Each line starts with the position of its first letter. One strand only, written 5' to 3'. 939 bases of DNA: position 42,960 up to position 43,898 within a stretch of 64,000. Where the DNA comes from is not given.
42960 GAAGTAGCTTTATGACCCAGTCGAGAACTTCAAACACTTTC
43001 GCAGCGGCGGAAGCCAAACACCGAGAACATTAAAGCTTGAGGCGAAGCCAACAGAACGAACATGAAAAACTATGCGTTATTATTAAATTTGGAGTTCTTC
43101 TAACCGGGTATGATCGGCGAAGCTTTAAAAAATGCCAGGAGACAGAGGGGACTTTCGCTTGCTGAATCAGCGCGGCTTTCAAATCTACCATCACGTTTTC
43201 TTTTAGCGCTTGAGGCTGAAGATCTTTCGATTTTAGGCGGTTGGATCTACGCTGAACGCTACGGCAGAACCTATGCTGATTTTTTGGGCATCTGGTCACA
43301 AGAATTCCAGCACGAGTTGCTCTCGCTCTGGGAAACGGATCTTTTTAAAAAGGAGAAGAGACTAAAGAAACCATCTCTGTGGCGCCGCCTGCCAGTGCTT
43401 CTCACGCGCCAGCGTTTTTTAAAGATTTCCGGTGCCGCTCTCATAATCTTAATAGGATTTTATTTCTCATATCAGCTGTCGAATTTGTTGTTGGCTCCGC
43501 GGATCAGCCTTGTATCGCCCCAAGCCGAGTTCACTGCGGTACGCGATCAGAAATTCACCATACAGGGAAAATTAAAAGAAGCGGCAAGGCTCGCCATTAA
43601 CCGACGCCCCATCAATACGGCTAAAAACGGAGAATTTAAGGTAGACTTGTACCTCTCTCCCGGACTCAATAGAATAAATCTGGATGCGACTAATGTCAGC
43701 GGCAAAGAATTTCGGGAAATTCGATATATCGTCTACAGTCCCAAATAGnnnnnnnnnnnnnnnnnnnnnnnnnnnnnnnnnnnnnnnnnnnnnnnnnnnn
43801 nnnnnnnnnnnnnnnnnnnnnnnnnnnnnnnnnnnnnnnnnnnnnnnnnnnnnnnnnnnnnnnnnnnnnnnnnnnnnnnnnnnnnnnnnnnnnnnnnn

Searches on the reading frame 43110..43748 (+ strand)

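Call 70: search_protein_families(library=pfam, proteins=[window:43110-43748:+], max_evalue=0.01)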
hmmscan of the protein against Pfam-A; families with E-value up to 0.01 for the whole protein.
window:43110-43748:+ (212 aa): 2 families
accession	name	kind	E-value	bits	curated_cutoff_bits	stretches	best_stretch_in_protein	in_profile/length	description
PF13413.12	HTH_25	-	2.5e-13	50.1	24.6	1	6-65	2-61/62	Helix-turn-helix domain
PF09136.16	Glucodextran_B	-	0.00015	22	27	1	130-207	1-79/83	Glucodextranase, domain B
